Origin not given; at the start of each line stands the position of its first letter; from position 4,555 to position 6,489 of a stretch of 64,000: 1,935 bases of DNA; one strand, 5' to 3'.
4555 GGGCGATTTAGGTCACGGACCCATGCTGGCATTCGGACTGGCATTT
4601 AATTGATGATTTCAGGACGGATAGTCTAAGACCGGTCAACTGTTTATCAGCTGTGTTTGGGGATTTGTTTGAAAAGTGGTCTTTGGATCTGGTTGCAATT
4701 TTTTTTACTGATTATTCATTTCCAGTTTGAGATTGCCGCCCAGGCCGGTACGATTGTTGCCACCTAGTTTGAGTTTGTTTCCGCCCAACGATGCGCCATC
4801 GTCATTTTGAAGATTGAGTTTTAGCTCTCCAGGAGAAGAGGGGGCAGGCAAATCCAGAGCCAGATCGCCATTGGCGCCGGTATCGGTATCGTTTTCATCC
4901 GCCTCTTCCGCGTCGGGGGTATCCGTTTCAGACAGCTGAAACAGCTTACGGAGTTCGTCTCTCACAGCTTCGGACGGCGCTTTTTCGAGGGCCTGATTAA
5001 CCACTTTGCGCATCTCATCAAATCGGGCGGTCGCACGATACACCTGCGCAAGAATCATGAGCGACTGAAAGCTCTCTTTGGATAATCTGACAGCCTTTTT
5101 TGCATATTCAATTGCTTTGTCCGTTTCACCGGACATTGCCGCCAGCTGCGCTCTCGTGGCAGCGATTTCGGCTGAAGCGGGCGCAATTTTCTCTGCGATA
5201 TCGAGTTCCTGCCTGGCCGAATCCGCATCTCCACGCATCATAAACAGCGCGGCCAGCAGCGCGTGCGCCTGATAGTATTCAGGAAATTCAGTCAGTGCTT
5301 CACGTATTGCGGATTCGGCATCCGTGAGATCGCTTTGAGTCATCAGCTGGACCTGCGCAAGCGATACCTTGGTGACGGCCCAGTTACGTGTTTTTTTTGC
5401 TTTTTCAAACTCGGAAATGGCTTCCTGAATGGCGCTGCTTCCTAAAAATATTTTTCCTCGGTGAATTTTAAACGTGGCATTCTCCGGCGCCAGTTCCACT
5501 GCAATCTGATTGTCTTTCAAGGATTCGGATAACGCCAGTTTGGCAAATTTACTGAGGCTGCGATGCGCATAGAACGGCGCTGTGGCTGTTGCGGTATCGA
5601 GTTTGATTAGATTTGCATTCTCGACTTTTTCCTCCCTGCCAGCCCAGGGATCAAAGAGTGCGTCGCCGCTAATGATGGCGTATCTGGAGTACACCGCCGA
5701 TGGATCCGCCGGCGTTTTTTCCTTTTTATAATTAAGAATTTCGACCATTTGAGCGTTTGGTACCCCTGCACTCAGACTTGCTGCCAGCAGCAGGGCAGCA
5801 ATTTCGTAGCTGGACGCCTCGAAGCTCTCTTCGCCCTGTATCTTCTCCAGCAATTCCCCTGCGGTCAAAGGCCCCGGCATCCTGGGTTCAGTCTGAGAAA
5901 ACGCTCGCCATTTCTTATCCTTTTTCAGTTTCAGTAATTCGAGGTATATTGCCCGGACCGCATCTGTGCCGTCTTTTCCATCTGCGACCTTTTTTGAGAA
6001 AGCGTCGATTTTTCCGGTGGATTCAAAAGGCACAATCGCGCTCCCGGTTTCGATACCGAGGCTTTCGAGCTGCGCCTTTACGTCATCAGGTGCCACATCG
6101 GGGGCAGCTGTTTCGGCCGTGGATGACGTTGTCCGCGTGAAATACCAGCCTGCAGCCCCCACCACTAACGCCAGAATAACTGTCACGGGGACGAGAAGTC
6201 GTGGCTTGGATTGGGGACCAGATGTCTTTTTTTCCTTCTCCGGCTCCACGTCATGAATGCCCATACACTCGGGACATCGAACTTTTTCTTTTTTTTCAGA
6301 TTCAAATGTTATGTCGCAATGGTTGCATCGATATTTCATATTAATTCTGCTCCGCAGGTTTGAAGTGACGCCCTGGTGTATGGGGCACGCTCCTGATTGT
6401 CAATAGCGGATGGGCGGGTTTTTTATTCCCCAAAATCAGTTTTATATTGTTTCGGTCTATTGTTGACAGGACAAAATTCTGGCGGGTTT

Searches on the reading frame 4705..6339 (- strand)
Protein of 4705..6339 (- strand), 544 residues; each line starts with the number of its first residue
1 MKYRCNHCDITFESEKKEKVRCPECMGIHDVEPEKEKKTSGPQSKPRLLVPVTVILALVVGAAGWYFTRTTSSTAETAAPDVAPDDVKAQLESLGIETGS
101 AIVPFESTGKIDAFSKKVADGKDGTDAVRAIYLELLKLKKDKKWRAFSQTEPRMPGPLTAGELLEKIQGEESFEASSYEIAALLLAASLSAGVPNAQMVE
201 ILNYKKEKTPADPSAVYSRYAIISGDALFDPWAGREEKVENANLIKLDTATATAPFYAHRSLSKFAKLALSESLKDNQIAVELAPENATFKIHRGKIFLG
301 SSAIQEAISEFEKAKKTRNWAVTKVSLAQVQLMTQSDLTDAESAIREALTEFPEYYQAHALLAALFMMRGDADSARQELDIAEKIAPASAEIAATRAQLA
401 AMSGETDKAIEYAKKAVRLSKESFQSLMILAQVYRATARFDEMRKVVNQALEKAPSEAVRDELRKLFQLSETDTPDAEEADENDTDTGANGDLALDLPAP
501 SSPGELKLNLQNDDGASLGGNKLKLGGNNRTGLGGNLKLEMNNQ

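Call 11: search_protein_families(library=pfam, proteins=[window:4705-6339:-])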
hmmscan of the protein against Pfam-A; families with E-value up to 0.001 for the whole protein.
window:4705-6339:- (544 aa): 11 families
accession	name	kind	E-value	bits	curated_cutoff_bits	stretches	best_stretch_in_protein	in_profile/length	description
PF14559.12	TPR_19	-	1.3e-13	51.5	25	2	332-399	1-68/68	Tetratricopeptide repeat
PF13432.12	TPR_16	-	2.9e-13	50.4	32.7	1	332-389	7-64/65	Tetratricopeptide repeat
PF13428.12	TPR_14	-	1e-11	44.7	23.5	0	427-457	4-34/44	Tetratricopeptide repeat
PF25062.1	ARM_TT21_N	-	1.3e-11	45.1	40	1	285-456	24-200/222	Tetratricopeptide repeat protein 21 N-terminal ARM repeat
PF07719.23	TPR_2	-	1.5e-08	34.5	27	0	390-421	1-32/34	Tetratricopeptide repeat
PF23914.1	TPR_CcmH_CycH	-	1.7e-07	31.6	42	2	323-452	17-149/158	Cytochrome c-type biogenesis protein H TPR domain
PF17874.7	TPR_MalT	-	2e-06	27.8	45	1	390-433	1-44/336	MalT-like TPR region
PF13431.12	TPR_17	-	5.6e-05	23.5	24.4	0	346-377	3-34/34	Tetratricopeptide repeat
PF13181.12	TPR_8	-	0.0002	21.7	25.7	0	397-421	8-32/34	Tetratricopeptide repeat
PF13424.12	TPR_12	-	0.00027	21.5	30.1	0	358-421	3-76/77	Tetratricopeptide repeat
PF25064.1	ARM_TT21_5th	-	0.00038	21.2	27.8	0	333-388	12-67/117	TT21 fifth ARM repeats domain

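Call 12: search_protein_families(library=ncbifam, proteins=[window:4705-6339:-], max_evalue=0.01)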
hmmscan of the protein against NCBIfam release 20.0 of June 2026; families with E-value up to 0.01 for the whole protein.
window:4705-6339:- (544 aa): 12 families
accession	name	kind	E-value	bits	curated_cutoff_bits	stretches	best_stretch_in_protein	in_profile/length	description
TIGR02917.1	PEP_TPR_lipo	equivalog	1.5e-15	56.2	312.2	1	280-457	389-566/899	XrtA/PEP-CTERM system TPR-repeat protein PrsT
TIGR03939.1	PGA_TPR_OMP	equivalog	4.4e-08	31.8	366.65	1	353-470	392-509/800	poly-beta-1,6 N-acetyl-D-glucosamine export porin PgaA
TIGR02521.1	type_IV_pilW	equivalog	1.3e-07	31.4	154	1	307-392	17-101/234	type IV pilus biogenesis/stability protein PilW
NF033758.1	gliding_GltE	equivalog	1.3e-07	31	225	1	294-466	228-397/411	adventurous gliding motility TPR repeat lipoprotein GltE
TIGR00990.1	3a0801s09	subfamily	7.9e-06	24.8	757.25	1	336-454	345-463/615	mitochondrial import receptor subunit TOM70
NF033762.1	social_mot_Tgl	equivalog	0.00038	19.9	225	1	303-457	46-203/252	social motility TPR repeat lipoprotein Tgl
NF040959.1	MamA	equivalog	0.00071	19.1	200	0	284-389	67-172/204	magnetosome protein MamA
NF008757.0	PRK11788.1-5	equivalog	0.00078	18.7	363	1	305-473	164-331/388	lipopolysaccharide assembly protein LapB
NF033920.0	C39_PA2778_fam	equivalog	0.00081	18.9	150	1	325-420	159-254/255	PA2778 family cysteine peptidase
NF008756.0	PRK11788.1-4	equivalog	0.0016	17.5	474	1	304-474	161-331/389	lipopolysaccharide assembly protein LapB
NF047558.1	TPR_END_plus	domain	0.0038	17.1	32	0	396-423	5-32/56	TPR end-of-group domain-containing protein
NF052415.1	T3SS_chap_SctY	equivalog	0.0064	17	70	1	360-452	10-105/106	type III secretion apparatus assembly chaperone SctY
